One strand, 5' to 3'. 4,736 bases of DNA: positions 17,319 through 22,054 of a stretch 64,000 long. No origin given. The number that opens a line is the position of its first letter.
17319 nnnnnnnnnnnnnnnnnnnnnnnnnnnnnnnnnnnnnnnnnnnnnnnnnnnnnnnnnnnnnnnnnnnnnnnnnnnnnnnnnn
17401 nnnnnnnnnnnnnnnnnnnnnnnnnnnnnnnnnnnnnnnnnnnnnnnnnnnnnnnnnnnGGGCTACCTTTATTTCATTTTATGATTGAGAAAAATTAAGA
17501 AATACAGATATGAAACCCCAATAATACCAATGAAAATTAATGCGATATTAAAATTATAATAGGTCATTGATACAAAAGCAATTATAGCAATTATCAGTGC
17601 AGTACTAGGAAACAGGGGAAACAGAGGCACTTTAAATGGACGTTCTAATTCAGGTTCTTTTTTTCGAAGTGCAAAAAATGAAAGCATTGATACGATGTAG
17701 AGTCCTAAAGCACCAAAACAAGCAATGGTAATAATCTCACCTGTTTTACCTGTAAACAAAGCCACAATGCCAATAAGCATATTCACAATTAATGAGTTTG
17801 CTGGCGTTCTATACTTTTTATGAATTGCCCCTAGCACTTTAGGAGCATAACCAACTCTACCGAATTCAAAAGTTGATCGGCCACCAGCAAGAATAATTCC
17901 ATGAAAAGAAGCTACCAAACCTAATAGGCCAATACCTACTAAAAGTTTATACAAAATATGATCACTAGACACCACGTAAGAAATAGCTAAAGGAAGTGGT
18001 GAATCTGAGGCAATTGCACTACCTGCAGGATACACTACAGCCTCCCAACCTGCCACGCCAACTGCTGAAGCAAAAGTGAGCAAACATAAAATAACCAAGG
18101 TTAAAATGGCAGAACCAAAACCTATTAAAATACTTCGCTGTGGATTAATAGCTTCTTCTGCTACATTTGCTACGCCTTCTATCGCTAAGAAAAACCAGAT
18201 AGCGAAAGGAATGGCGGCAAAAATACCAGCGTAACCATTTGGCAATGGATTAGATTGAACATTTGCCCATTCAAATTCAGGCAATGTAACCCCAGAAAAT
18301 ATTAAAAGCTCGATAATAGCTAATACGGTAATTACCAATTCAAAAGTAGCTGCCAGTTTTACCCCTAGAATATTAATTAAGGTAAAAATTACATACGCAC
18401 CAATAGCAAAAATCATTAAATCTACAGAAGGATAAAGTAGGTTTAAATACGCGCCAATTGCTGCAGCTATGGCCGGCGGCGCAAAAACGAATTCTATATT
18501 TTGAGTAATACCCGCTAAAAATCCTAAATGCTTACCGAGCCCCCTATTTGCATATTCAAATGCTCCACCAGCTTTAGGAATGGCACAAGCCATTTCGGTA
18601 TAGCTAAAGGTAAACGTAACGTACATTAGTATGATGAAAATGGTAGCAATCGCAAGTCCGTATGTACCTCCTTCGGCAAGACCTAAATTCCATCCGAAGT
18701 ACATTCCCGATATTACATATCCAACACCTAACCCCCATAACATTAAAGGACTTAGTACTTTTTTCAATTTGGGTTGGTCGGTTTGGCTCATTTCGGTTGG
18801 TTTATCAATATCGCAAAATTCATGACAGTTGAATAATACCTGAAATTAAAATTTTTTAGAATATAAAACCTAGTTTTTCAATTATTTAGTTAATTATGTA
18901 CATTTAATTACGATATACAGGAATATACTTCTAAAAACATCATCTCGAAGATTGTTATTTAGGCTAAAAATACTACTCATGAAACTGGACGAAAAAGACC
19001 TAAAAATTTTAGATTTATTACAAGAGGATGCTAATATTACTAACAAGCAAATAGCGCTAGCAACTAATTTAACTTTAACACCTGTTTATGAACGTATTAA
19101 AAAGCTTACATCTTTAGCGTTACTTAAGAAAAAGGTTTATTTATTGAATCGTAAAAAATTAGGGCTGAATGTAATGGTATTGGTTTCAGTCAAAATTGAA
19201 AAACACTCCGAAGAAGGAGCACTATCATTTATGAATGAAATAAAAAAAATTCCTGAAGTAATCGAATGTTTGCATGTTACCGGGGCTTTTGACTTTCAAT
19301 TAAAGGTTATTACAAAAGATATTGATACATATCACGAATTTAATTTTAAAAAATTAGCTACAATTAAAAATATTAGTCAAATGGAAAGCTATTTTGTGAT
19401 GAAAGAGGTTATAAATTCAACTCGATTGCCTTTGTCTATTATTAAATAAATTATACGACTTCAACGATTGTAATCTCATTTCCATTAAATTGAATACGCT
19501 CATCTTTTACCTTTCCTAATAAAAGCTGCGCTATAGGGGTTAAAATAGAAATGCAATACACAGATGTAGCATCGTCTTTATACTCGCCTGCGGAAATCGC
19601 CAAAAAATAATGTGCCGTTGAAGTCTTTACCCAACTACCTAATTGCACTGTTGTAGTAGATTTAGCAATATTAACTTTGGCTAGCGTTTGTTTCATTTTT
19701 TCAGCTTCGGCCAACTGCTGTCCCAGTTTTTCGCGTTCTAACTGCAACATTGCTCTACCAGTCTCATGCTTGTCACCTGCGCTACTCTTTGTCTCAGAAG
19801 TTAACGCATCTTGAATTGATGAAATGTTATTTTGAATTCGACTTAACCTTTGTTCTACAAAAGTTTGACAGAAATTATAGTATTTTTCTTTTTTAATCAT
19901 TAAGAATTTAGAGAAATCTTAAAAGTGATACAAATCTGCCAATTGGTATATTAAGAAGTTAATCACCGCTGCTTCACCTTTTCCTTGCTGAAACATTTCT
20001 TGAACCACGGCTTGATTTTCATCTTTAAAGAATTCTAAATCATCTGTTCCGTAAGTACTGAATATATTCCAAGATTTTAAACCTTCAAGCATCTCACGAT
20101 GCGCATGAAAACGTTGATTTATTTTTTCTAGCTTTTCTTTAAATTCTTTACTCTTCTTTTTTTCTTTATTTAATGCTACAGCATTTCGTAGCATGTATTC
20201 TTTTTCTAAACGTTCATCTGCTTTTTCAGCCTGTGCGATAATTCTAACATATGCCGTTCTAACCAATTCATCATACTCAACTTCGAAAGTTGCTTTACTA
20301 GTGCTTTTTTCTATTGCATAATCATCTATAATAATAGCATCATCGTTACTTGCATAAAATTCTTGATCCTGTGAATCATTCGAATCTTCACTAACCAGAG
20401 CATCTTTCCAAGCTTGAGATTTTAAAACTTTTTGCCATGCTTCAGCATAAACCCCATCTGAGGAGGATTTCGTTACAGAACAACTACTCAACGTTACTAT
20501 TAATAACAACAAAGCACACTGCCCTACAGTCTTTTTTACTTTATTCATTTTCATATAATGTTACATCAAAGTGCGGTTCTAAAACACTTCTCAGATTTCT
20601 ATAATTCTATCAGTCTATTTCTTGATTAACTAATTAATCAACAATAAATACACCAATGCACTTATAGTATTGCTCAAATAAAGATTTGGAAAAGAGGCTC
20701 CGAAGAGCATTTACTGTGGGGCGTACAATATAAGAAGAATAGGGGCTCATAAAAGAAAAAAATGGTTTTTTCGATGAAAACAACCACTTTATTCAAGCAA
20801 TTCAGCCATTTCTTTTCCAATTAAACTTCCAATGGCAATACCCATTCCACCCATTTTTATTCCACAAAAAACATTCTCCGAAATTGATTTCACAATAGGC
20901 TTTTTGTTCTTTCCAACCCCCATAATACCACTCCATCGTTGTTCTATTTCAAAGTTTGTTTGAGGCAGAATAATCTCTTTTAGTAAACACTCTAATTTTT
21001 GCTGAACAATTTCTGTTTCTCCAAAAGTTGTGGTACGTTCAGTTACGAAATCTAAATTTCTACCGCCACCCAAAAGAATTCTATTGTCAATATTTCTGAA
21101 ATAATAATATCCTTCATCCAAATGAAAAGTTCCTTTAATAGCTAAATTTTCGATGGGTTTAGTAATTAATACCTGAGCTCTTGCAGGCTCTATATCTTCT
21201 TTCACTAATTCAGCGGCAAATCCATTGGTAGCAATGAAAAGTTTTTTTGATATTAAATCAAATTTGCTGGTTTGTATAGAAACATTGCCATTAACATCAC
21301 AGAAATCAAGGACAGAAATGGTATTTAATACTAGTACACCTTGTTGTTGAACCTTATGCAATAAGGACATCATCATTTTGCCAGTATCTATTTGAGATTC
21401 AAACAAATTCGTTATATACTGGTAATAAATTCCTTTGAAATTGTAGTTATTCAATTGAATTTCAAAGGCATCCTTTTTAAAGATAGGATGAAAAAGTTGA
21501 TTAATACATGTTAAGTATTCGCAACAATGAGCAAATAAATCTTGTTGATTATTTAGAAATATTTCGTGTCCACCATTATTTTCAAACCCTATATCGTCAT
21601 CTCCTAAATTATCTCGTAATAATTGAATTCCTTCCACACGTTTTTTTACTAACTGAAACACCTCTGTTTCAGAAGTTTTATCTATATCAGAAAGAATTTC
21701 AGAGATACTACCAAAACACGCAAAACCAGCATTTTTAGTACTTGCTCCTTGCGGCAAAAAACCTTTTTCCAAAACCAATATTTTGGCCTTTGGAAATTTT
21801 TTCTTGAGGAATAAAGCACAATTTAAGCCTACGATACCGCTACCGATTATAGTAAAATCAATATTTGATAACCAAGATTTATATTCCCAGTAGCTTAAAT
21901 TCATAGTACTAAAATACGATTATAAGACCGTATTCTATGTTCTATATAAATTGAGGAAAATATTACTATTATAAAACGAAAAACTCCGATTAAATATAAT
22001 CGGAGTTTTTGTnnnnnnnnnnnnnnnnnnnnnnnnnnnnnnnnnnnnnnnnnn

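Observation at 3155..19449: Top candidate: SusCD + phosphoesterases + ethanolamine gamma-glutamylation genes in one co-oriented run, a putative phospholipid head-group (N+P) scavenging system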

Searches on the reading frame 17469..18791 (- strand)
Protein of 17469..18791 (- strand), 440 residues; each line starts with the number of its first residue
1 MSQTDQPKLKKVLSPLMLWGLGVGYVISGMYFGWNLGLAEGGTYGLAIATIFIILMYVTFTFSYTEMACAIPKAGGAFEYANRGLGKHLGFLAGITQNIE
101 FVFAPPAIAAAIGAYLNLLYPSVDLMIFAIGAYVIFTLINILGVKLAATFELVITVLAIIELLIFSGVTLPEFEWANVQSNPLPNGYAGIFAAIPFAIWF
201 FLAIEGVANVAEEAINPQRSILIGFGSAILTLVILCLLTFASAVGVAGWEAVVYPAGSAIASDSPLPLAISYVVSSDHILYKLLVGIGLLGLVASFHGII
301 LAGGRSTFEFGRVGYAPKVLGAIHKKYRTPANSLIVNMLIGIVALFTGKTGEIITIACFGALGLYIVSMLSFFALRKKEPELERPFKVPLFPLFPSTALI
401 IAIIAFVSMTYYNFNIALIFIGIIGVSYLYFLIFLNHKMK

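Call 3: search_protein_families(library=pfam, proteins=[window:17469-18791:-])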
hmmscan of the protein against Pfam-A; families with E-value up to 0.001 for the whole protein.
window:17469-18791:- (440 aa): 2 families
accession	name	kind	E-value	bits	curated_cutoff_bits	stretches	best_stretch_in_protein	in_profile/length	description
PF00324.27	AA_permease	-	7.3e-36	124.3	24.6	1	28-418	13-442/470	Amino acid permease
PF13520.12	AA_permease_2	-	8e-32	111.1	27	1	21-423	9-426/427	Amino acid permease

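Call 4: search_protein_families(library=ncbifam, proteins=[window:17469-18791:-])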
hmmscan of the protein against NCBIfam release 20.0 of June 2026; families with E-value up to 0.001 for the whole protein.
window:17469-18791:- (440 aa): 16 families
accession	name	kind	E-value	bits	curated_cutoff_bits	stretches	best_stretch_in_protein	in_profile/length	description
TIGR00908.1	2A0305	equivalog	1.8e-133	445.7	381.75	1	6-433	2-429/442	ethanolamine permease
TIGR00909.1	2A0306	subfamily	1.4e-40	139.6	556.8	1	18-430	10-428/429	amino acid transporter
NF053761.1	BrChAATpBcaP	equivalog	1.5e-33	116.6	690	1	4-431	15-449/460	branched-chain amino acid transporter BcaP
TIGR00906.1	2A0303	subfamily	9.5e-19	67.2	681.7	2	127-367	167-418/602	cationic amino acid transport permease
TIGR00911.1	2A0308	subfamily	8.6e-17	60.8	701.8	1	8-438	43-479/505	L-type amino acid transporter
TIGR00913.1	2A0310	subfamily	2.3e-15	56.3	578.7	2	23-165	14-159/480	amino acid permease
TIGR01773.1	GABAperm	equivalog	2.3e-14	53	678.1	1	25-414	27-426/452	GABA permease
TIGR00905.1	2A0302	subfamily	5.5e-12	45.2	409.05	1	13-407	9-404/473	basic amino acid/polyamine antiporter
NF007594.0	PRK10238.1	equivalog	1.1e-09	37.8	848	1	42-368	47-367/456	aromatic amino acid transporter AroP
NF008466.1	PRK11357.1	equivalog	2.8e-09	36.4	800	1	42-416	40-415/446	fructoselysine/psicoselysine transporter FrlA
NF007566.0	PRK10197.1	equivalog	3.8e-09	35.8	871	1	25-409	27-419/466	GABA permease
NF007929.0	PRK10644.1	equivalog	1.4e-08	33.9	574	1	38-429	35-425/445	arginine/agmatine antiporter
NF007602.0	PRK10249.1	equivalog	5.7e-07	28.8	851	1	44-343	58-355/458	phenylalanine transporter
NF007876.0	PRK10580.1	equivalog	1.7e-06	27.2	736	1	6-428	4-438/457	proline-specific permease ProY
NF008272.0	PRK11049.1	equivalog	4e-06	26.1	732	1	36-403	41-427/470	D-serine/D-alanine/glycine transporter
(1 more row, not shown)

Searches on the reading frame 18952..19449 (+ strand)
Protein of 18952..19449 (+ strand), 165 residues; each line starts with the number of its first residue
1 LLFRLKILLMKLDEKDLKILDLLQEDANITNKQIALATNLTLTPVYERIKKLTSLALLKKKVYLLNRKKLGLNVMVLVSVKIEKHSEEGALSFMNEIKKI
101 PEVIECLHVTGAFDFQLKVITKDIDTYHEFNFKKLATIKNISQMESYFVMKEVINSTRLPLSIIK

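Call 5: search_protein_families(library=pfam, proteins=[window:18952-19449:+])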
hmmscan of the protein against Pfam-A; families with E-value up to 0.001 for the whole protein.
window:18952-19449:+ (165 aa): 3 families
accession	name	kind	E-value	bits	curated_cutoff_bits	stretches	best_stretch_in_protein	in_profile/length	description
PF01037.27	AsnC_trans_reg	-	2.5e-18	66.2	25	1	78-152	1-73/73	Lrp/AsnC ligand binding domain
PF13412.12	HTH_24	-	1.7e-13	50.4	21.9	1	12-53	1-42/48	Winged helix-turn-helix DNA-binding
PF13404.12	HTH_AsnC-type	-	6.8e-13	48.7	27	1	12-52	1-41/42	AsnC-type helix-turn-helix domain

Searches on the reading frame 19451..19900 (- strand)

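Call 5: search_protein_families(library=pfam, proteins=[window:19451-19900:-])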
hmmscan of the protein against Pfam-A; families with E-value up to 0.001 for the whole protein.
window:19451-19900:- (149 aa): 2 families
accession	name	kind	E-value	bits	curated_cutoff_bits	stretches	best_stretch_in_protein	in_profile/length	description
PF20492.3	ERM_helical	-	0.00016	22.1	40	1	15-82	11-76/120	Ezrin/radixin/moesin, alpha-helical domain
PF01272.25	GreA_GreB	-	0.00045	20.6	26.9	0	109-143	34-66/77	Transcription elongation factor, GreA/GreB, C-term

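Call 35: search_protein_families(library=ncbifam, proteins=[window:19451-19900:-], max_evalue=0.00001)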
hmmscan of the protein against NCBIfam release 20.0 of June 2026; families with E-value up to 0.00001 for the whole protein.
window:19451-19900:- (149 aa): 0 families

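Call 68: search_protein_families(library=pfam, proteins=[window:19451-19900:-], max_evalue=0.01)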
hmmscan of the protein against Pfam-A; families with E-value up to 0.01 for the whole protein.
window:19451-19900:- (149 aa): 3 families
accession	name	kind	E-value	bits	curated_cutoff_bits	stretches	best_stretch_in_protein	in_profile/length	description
PF20492.3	ERM_helical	-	0.00016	22.1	40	1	15-82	11-76/120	Ezrin/radixin/moesin, alpha-helical domain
PF01272.25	GreA_GreB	-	0.00045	20.6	26.9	1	109-143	34-66/77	Transcription elongation factor, GreA/GreB, C-term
PF05557.18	MAD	-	0.0016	17.4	30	1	46-97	220-271/661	Mitotic checkpoint protein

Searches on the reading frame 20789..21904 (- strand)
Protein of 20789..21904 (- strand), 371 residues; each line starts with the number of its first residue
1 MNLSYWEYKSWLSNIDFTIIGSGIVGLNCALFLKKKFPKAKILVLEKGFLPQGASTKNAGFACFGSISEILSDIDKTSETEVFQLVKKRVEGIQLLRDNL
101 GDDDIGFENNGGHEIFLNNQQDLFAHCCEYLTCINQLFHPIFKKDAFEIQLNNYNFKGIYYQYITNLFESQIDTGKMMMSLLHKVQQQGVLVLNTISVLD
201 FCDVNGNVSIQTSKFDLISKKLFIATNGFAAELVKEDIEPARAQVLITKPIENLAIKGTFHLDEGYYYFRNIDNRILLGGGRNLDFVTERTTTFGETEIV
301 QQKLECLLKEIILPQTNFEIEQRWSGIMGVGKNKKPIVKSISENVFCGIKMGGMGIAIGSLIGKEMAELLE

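Call 5: search_protein_families(library=pfam, proteins=[window:20789-21904:-])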
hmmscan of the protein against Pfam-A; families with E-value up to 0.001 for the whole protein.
window:20789-21904:- (371 aa): 2 families
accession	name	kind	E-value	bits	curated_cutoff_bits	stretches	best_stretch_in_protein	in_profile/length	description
PF01266.30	DAO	-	3.8e-34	119.2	27.9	1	16-369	1-353/353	FAD dependent oxidoreductase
PF13450.12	NAD_binding_8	-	0.00019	22.1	21.9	1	19-48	1-28/68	NAD(P)-binding Rossmann-like domain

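Call 35: search_protein_families(library=ncbifam, proteins=[window:20789-21904:-], max_evalue=0.00001)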
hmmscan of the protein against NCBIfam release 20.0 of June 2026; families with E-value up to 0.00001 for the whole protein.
window:20789-21904:- (371 aa): 7 families
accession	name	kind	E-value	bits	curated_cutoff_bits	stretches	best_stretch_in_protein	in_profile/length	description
TIGR03329.1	Phn_aa_oxid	hypoth_equivalog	1.5e-14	53.6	632.8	1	14-368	24-389/460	putative aminophosphonate oxidoreductase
TIGR01373.1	soxB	subfamily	3.2e-11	42.7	529.45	0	186-356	194-370/407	sarcosine oxidase subunit beta family protein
TIGR03364.1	HpnW_proposed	hypoth_equivalog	3.4e-11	42.8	285.1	0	16-78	2-63/365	TIGR03364 family FAD-dependent oxidoreductase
NF050086.1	pipecolate_AmaA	exception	1e-09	37.6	600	0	14-65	25-74/425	L-pipecolate oxidase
TIGR02352.1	thiamin_ThiO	equivalog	3.4e-07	29.7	250.8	1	18-251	2-228/351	glycine oxidase ThiO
NF008726.1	PRK11728.1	equivalog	8.1e-07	28.2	299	0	16-48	2-34/389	L-2-hydroxyglutarate oxidase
NF005599.0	PRK07333.1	equivalog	8.1e-06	24.6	549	0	168-233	115-180/414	ubiquinone biosynthesis hydroxylase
